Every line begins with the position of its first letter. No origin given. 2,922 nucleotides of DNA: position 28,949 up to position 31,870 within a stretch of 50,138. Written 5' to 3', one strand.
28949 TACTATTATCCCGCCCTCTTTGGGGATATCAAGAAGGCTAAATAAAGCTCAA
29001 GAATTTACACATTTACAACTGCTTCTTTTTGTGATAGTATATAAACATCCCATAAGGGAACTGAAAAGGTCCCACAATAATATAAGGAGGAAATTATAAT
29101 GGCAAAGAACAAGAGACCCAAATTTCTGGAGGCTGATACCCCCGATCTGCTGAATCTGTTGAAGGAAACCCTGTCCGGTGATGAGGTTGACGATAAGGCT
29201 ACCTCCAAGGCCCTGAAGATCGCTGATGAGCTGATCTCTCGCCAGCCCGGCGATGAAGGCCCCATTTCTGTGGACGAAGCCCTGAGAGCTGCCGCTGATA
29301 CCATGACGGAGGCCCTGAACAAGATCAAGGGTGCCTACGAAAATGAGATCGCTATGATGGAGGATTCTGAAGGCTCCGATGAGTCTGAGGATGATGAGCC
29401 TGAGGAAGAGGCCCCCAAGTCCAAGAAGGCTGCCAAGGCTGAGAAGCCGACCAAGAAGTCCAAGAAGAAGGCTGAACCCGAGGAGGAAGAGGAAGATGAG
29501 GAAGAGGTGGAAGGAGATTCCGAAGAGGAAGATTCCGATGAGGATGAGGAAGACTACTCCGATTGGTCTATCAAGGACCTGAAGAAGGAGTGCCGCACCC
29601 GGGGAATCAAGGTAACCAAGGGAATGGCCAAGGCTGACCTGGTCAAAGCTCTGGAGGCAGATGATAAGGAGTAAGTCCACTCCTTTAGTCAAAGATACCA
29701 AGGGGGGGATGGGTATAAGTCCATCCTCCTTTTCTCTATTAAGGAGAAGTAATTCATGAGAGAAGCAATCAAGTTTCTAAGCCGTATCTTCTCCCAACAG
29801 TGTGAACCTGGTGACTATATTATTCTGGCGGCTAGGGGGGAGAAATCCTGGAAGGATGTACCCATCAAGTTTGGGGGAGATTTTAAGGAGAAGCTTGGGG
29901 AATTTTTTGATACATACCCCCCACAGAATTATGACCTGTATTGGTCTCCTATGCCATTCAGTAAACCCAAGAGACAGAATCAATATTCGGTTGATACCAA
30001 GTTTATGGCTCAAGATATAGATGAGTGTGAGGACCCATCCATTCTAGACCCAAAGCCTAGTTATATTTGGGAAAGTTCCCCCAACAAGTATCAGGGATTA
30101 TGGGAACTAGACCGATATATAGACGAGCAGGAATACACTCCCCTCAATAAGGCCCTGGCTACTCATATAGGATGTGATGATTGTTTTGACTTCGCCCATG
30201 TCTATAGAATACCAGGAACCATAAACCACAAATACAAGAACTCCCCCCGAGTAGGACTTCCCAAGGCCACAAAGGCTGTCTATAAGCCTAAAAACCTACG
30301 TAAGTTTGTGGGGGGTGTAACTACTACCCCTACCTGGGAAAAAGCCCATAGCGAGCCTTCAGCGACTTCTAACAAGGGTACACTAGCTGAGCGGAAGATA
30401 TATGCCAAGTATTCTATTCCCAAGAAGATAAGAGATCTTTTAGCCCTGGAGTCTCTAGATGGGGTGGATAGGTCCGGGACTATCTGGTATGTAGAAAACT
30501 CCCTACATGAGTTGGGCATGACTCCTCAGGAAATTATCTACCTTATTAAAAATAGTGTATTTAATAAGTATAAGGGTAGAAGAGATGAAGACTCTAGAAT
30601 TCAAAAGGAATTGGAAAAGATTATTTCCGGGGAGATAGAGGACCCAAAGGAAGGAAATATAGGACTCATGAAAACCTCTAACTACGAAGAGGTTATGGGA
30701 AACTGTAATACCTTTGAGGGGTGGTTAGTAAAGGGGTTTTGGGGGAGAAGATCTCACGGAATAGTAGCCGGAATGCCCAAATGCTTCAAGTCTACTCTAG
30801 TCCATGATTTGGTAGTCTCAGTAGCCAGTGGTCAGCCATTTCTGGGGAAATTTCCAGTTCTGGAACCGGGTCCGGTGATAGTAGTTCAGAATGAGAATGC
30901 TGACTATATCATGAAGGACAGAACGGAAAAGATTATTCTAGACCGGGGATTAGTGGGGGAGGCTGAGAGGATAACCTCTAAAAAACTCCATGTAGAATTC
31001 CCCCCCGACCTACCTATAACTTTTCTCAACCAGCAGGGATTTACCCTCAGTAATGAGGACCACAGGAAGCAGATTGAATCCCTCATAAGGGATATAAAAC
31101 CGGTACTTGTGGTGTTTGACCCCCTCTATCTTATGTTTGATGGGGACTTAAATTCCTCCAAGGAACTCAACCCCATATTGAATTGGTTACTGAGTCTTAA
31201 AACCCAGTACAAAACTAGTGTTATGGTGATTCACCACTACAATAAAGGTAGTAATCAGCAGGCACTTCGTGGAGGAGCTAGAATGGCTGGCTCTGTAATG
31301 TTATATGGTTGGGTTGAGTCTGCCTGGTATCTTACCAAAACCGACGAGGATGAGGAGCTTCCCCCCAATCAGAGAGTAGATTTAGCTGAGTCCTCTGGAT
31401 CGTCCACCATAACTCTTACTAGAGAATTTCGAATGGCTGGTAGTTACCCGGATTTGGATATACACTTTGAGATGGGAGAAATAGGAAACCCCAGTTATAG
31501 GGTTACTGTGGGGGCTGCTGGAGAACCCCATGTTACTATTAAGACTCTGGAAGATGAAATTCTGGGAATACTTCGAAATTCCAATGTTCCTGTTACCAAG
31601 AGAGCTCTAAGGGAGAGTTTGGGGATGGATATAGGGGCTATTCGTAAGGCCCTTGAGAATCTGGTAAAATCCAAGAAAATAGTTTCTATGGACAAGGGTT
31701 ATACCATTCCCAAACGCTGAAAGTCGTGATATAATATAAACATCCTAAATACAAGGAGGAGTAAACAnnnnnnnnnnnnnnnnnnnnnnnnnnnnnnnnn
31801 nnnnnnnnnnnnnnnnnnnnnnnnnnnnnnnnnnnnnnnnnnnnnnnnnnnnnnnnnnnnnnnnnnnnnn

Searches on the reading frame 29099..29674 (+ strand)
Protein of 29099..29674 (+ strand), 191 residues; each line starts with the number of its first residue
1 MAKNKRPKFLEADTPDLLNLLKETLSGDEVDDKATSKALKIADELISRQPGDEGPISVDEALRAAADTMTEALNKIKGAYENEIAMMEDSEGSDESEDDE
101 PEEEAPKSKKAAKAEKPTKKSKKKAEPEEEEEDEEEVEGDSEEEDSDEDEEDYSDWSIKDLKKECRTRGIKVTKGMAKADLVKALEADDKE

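Call 82: search_protein_families(library=phrogs, proteins=[window:29099-29674:+], max_evalue=0.001)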
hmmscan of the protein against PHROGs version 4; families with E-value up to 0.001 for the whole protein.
window:29099-29674:+ (191 aa): 1 family
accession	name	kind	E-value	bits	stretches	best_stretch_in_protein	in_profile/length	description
phrog_2250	-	unknown function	3e-15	57.6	1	1-191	1-166/168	-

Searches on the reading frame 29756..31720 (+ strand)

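Call 25: search_protein_families(library=pfam, proteins=[window:29756-31720:+], max_evalue=0.001)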
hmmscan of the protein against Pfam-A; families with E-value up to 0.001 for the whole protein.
window:29756-31720:+ (654 aa): 2 families
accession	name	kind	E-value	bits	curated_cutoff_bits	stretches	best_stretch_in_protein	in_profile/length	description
PF13481.12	AAA_25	-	1.2e-29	103.8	27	1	323-499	24-194/195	AAA domain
PF16793.10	RepB_primase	-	1.6e-07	31.9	24.3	1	100-173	85-166/186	RepB DNA-primase N-terminal domain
